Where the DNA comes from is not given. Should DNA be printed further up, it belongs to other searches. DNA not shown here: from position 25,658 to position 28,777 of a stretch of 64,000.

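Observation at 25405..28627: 939-aa carrier-domain / fatty-acyl-AMP-ligase / TM / AGPAT fusion next to dgkA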

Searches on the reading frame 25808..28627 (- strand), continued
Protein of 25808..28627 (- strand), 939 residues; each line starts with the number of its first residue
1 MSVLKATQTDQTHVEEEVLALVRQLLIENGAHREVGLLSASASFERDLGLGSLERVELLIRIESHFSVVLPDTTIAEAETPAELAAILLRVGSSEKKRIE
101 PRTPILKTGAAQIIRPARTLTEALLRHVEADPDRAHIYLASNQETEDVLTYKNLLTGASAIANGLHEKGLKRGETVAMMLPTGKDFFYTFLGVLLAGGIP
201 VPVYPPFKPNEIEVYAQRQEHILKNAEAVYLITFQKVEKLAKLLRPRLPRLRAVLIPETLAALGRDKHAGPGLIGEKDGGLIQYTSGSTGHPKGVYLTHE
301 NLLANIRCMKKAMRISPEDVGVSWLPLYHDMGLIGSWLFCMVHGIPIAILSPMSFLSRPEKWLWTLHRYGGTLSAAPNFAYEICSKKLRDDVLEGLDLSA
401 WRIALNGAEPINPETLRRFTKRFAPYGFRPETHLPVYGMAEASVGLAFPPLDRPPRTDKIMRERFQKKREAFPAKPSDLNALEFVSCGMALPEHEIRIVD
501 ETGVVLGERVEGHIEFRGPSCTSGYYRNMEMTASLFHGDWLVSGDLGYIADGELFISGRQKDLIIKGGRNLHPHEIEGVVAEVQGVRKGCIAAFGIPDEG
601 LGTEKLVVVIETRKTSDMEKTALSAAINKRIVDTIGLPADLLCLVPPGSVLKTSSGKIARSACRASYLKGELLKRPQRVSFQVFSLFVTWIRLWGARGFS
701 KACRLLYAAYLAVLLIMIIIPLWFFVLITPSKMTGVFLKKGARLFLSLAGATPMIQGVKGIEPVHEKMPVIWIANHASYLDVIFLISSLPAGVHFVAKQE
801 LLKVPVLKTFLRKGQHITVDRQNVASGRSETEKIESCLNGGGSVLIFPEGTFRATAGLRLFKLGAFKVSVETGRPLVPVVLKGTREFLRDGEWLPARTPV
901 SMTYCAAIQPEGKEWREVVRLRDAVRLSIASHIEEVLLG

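Call 54: predict_structure(alignment_id=A1)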
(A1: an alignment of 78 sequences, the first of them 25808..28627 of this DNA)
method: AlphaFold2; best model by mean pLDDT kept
length: 939 residues; sequences in the alignment: 78
mean_pLDDT: 87.5   pTM: 0.80
mean pLDDT of the five models: 87.5, 87.2, 85.1, 84.5, 83.7
residues with pLDDT >= 90: 508; 70-90: 368; 50-70: 57; < 50: 6
segments of 3 or more residues with pLDDT < 50: 1-5
pLDDT, mean of each block of 10 residues (from residue 1): 51 88 82 78 77 77 82 80 88 62 59 82 94 91 79 97 96 94 95 97 80 85 92 91 87 95 86 88 73 90 95 90 91 94 94 84 92 92 87 91 85 92 97 92 88 93 91 90 94 95 95 95 86 88 94 92 84 88 83 91 91 85 94 90 88 74 89 81 89 88 92 94 93 92 95 89 81 88 92 90 92 91 74 91 88 71 90 94 85 84 94 93 92 77
secondary structure, 60 per line:
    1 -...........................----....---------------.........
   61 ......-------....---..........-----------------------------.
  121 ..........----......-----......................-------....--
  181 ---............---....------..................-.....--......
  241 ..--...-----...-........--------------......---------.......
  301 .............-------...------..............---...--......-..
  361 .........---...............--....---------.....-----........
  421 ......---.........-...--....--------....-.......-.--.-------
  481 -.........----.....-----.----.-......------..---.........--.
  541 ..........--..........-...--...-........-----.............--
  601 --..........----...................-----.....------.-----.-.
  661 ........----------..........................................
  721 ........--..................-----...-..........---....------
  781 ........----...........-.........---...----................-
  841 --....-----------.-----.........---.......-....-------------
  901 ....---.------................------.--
elements in order (helices of 4 or more, strands of 3 or more residues): H2-28 H33-36 H52-66 H74-77 H81-90 H120-130 E135-140 E146-150 H151-167 E175-178 H184-195 E199-202 H209-226 E228-232 H235-242 E253-255 H257-264 E279-284 E294-298 H299-313 E321-323 H330-343 E347-349 H352-357 H359-369 E373-377 H378-387 H390-393 E403-407 H413-426 E433-438 E445-448 E457-460 H462-468 E482-490 E495-499 E512-517 H529-535 E540-550 E553-559 E564-566 E569-571 H573-580 E586-598 E603-612 H617-635 E641-645 H660-668 H679-728 H731-748 E754-756 H758-767 E771-774 H781-788 E793-798 H799-803 H805-813 E817-819 H824-839 E843-846 H864-872 E876-882 H884-887 E901-904 H915-930

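Call 57: fold_search(model_id=the predicted structure, library=pdb)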
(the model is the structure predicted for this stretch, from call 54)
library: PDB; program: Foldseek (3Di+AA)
matches with E <= 10: 1654; with E <= 0.001: 656
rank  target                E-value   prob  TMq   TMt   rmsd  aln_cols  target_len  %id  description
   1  3pbk_A                6.6e-52  1.00  0.55  0.91   2.7       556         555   33  Structural and Functional Studies of Fatty Acyl-Adenylate Ligases from E. coli and L. pneumophila (released 2010-12-22)
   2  3pbk_B                1.4e-51  1.00  0.54  0.91   2.6       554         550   33  Structural and Functional Studies of Fatty Acyl-Adenylate Ligases from E. coli and L. pneumophila (released 2010-12-22)
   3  7r7g_A                1.6e-50  1.00  0.55  0.90   2.6       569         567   33  Synechococcus Olefin Synthase FAAL domain A229I/R336A in complex with palmitoyl adenylate and pyrophosphate (released 2022-07-06)
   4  5d6j_A                3.5e-50  1.00  0.55  0.80   4.2       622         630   29  Crystal structure of a mycobacterial protein (released 2016-03-02)
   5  7r7e_A                4.4e-50  1.00  0.55  0.90   2.5       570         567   32  Synechococcus Olefin Synthase FAAL domain in complex with AMP and pyrophosphate (released 2022-07-06)
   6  7r7f_A                4.8e-50  1.00  0.55  0.90   2.6       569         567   32  Synechococcus Olefin Synthase FAAL domain R336A in complex with stearoyl adenylate and pyrophosphate (released 2022-07-06)
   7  3kxw                  1.1e-49  1.00  0.46  0.74   8.5       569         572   32  The crystal structure of fatty acid AMP ligase from Legionella pneumophila (released 2010-03-16)
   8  7wua_B                1.4e-48  1.00  0.52  0.81   3.8       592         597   27  Crystal structures of FadD32 from Corynebacterium diphtheriae (released 2022-08-10)
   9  7wua_A                1.5e-48  1.00  0.53  0.81   4.1       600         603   27  Crystal structures of FadD32 from Corynebacterium diphtheriae (released 2022-08-10)
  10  5ey9_B                1.9e-48  1.00  0.54  0.81   4.9       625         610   28  Structure of FadD32 from Mycobacterium marinum complexed to AMPC12 (released 2015-12-16)
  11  5icr_A                6.1e-48  1.00  0.54  0.82   4.5       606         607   29  2.25 Angstrom Resolution Crystal Structure of Fatty-Acid-CoA Ligase (FadD32) from Mycobacterium smegmatis in complex w (released 2016-04-06)
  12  5ey8_G                6.4e-48  1.00  0.55  0.84   3.1       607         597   28  Structure of FadD32 from Mycobacterium smegmatis complexed to AMPC20 (released 2015-12-16)
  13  5ey8_E                6.4e-48  1.00  0.54  0.85   3.0       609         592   28  Structure of FadD32 from Mycobacterium smegmatis complexed to AMPC20 (released 2015-12-16)
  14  5ey8_A                7.9e-48  1.00  0.54  0.83   3.5       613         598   28  Structure of FadD32 from Mycobacterium smegmatis complexed to AMPC20 (released 2015-12-16)
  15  5ey8_B                7.9e-48  1.00  0.54  0.84   3.5       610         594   29  Structure of FadD32 from Mycobacterium smegmatis complexed to AMPC20 (released 2015-12-16)
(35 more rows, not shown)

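Call 64: list_cluster_members(proteins=[P0242, P0246, P0255, P0274, P0285, P0311, P0315, P0337, P0358, P0376])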
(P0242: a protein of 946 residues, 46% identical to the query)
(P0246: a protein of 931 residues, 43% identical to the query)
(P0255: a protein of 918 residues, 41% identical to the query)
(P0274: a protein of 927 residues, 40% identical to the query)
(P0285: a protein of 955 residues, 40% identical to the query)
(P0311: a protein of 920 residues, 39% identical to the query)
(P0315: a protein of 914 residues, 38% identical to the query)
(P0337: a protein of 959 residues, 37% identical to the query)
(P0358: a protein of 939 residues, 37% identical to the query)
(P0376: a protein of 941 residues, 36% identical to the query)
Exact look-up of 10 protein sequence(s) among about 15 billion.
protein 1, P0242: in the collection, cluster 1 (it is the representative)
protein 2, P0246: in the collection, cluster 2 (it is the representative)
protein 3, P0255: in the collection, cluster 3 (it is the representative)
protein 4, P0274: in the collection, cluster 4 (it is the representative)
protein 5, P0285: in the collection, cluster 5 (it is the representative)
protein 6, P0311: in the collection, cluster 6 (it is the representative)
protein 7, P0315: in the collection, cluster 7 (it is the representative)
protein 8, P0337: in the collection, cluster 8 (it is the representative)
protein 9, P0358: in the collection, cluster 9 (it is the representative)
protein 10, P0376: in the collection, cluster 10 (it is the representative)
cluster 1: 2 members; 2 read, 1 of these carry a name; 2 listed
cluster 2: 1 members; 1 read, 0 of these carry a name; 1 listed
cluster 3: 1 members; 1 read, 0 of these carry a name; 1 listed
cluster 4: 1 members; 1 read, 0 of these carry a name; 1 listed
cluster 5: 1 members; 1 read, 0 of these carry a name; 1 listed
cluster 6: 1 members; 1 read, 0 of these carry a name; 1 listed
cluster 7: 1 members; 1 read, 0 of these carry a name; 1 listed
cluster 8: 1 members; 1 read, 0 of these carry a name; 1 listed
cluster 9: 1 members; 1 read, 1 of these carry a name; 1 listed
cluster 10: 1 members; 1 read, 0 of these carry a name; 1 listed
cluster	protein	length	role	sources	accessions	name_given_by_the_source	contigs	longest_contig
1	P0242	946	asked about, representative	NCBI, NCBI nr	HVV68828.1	MAG TPA: 1-acylglycerol-3-phosphate O-acyltransferase [Gammaproteobacteria bacterium] | 1-acylglycerol-3-phosphate O-acyltransferase [Gammaproteobacteria bacterium]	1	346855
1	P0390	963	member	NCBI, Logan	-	-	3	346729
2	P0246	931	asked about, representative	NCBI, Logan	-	-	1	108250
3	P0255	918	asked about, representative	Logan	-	-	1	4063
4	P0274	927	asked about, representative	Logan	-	-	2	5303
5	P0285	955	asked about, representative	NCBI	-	-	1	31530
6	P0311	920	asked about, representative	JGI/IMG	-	-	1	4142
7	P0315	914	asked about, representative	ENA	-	-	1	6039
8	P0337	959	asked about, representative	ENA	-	-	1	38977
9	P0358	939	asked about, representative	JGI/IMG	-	1-acyl-sn-glycerol-3-phosphate acyltransferase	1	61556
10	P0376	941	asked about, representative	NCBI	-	-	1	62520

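Call 65: find_encoding_contigs(protein=P0242, flank=6000, max_places=1)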
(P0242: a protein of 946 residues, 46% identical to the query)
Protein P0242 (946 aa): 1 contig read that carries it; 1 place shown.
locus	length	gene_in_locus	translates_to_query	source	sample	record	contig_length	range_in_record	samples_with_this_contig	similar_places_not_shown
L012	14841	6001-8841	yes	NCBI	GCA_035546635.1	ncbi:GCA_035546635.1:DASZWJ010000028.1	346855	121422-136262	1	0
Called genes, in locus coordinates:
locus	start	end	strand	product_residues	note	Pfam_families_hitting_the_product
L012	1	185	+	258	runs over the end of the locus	PF04199:Cyclase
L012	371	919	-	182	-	PF03729:DUF308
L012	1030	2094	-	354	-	PF01544:CorA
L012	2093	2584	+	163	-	PF13302:Acetyltransf_3 (weak), PF00583:Acetyltransf_1, PF13673:Acetyltransf_10, PF13508:Acetyltransf_7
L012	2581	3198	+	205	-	-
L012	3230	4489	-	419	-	PF00083:Sugar_tr, PF07690:MFS_1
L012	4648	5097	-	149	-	PF19834:DUF6314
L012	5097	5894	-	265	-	PF04229:GrpB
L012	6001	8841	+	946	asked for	PF00550:PP-binding, PF00501:AMP-binding, PF01553:Acyltransferase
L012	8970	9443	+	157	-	PF07879:PHB_acc_N, PF05233:PHB_acc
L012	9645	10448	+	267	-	-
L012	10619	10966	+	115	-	-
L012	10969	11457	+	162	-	PF01575:MaoC_dehydratas, PF13452:FAS1_DH_region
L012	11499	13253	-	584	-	PF07167:PhaC_N, PF00561:Abhydrolase_1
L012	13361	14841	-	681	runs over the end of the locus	PF03190:Thioredox_DsbH, PF13899:Thioredoxin_7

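Call 66: find_encoding_contigs(protein=P0246, flank=6000, max_places=1)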
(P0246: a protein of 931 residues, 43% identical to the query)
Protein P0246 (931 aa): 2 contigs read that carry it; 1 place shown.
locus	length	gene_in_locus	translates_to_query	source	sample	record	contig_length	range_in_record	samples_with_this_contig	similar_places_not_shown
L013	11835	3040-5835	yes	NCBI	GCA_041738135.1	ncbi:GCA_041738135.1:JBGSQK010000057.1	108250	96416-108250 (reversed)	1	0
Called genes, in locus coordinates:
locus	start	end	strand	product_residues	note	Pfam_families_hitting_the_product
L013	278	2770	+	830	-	PF00884:Sulfatase, PF16347:SGSH_C (faint)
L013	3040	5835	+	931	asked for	PF00550:PP-binding, PF00501:AMP-binding, PF01553:Acyltransferase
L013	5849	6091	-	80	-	-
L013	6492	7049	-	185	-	PF01427:Peptidase_M15, PF02557:VanY (weak)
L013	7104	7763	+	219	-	PF00814:TsaD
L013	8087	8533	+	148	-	PF05443:ROS_MUCR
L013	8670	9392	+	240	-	-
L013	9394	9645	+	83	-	-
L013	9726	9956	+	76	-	PF00578:AhpC-TSA, PF08534:Redoxin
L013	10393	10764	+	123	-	-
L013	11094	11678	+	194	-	PF09335:VTT_dom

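Call 67: find_encoding_contigs(protein=P0376, flank=6000, max_places=1)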
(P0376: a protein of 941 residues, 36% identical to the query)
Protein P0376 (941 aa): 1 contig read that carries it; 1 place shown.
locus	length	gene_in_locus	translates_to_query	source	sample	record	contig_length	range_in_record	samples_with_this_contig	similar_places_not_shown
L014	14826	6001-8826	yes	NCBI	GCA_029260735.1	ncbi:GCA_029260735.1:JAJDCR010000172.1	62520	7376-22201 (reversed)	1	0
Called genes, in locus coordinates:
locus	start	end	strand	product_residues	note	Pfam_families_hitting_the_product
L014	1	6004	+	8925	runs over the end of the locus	-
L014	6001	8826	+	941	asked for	PF00550:PP-binding (weak), PF00501:AMP-binding, PF23024:AMP-dom_DIP2-like, PF13193:AMP-binding_C (weak), PF01553:Acyltransferase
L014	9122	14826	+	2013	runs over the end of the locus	PF00501:AMP-binding, PF23024:AMP-dom_DIP2-like (weak), PF00550:PP-binding, PF00668:Condensation, PF00501:AMP-binding, PF13193:AMP-binding_C, PF00550:PP-binding, PF00975:Thioesterase, +1 more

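Call 68: find_encoding_contigs(protein=P0358, flank=6000, max_places=1)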
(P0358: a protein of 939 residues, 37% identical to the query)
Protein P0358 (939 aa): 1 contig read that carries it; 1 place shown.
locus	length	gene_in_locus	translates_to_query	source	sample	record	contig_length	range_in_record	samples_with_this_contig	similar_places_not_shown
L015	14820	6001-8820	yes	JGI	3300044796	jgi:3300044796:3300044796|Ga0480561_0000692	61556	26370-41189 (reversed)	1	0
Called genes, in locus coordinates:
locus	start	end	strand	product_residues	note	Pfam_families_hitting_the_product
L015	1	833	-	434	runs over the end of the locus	PF00374:NiFeSe_Hases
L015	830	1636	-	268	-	PF01058:Oxidored_q6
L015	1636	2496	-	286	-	PF00175:NAD_binding_1, PF10418:DHODB_Fe-S_bind (weak)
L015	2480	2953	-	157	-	PF00027:cNMP_binding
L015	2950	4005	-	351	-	PF12838:Fer4_7 (faint), PF13534:Fer4_17 (faint), PF12797:Fer4_2 (faint), PF13237:Fer4_10 (faint), PF25160:LdpA_Fe-S-bd (faint), PF17179:Fer4_22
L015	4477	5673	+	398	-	PF00067:p450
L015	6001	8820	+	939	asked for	PF00550:PP-binding, PF00501:AMP-binding, PF01553:Acyltransferase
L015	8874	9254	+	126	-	-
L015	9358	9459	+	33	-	-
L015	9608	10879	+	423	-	PF07690:MFS_1, PF00083:Sugar_tr, PF07690:MFS_1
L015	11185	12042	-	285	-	-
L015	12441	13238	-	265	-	-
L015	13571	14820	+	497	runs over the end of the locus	PF28068:Scy (weak)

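Call 74: search_protein_families(library=ncbifam, proteins=[L015:9608-10879:+, L012:3230-4489:-, L013:278-2770:+, L015:8874-9254:+, L008:9933-11399:+], max_evalue=0.001)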
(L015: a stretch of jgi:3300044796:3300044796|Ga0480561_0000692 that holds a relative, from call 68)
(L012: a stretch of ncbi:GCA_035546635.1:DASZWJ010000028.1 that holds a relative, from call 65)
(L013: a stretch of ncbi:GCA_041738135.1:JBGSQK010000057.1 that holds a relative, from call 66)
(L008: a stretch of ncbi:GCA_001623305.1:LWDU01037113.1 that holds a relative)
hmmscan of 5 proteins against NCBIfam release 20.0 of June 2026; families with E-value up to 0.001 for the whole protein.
L015:9608-10879:+ (423 aa): 7 families
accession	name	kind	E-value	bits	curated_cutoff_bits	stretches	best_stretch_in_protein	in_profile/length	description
TIGR00895.1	2A0115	subfamily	8.4e-17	61.2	418.55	2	83-224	69-210/398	aromatic acid/H+ symport family MFS transporter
TIGR00898.1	2A0119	subfamily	1.1e-12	47.5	550.75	1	88-214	148-271/506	cation transport protein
NF008586.0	PRK11551.1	equivalog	5.9e-09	35.4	410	1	58-389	41-375/406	3-(3-hydroxy-phenyl)propionate transporter MhpT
NF003024.0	PRK03893.1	subfamily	4.5e-06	25.7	604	1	86-227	76-217/497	sialate:H+ symport family MFS transporter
NF053517.1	HbztTptrPcaK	equivalog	0.00027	20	770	1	10-231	10-221/437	4-hydroxybenzoate transporter PcaK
TIGR00880.1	2_A_01_02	superfamily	0.00033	20.8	131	1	79-197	10-128/141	multidrug resistance protein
TIGR00887.1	2A0109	equivalog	0.00041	19.4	610.3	1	348-420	418-499/502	phosphate:H+ symporter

L012:3230-4489:- (419 aa): 13 families
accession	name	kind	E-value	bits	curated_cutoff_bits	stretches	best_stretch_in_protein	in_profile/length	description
TIGR00883.1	2A0106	subfamily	1.3e-85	287.9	443.45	1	15-397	1-396/400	metabolite/H+ symporter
NF007927.0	PRK10642.1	equivalog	4.4e-58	197.3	544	1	6-399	24-431/500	glycine betaine/L-proline transporter ProP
NF007414.0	PRK09952.1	equivalog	4.7e-51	173.9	538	1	6-397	21-422/438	shikimate transporter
NF011656.1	PRK15075.1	subfamily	1.6e-47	162.3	445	1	8-381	8-385/419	tricarballylate/proton symporter TcuC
NF007710.0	PRK10406.1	subfamily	1e-44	153.4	550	1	9-400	24-417/432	MFS family transporter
NF003024.0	PRK03893.1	subfamily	1.5e-23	83.4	604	1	7-243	21-243/497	sialate:H+ symport family MFS transporter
TIGR00895.1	2A0115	subfamily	1.9e-21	76.5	418.55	2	63-216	67-210/398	aromatic acid/H+ symport family MFS transporter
NF008963.0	PRK12307.1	equivalog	3.8e-20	72.4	637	1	41-393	44-394/426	MFS transporter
TIGR00891.1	2A0112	subfamily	5.8e-20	71.7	552.9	1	55-254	54-241/405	sialate:H+ symport family MFS transporter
TIGR00898.1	2A0119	subfamily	4.4e-06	25.8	550.75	1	63-215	141-278/506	cation transport protein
TIGR00886.1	2A0108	subfamily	8.2e-06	25.1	311.7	1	235-360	8-129/368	NarK family nitrate/nitrite MFS transporter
TIGR00887.1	2A0109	equivalog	1.9e-05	23.8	610.3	1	55-135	63-141/502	phosphate:H+ symporter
TIGR00897.2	2A0118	subfamily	0.0004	19.4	375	1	249-400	29-185/401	RbtT/DalT/CsbX family MFS transporter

L013:278-2770:+ (830 aa): 4 families
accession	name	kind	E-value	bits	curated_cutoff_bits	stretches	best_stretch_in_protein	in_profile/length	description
NF010322.0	PRK13759.1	equivalog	6.1e-26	91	481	2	77-188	5-109/486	arylsulfatase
TIGR03417.1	chol_sulfatase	equivalog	2.1e-18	66.5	433.45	1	79-186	3-103/500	choline-sulfatase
NF045661.1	HdlasePehA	equivalog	6.1e-15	54.8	900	1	79-189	3-105/506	phosphoric/sulfuric ester hydrolase PehA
NF052527.1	Mn_arylsulf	exception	1.5e-10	40.6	850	1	79-188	2-105/479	manganese-dependent arylsulfatase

L015:8874-9254:+ (126 aa): 0 families

L008:9933-11399:+ (488 aa): 0 families
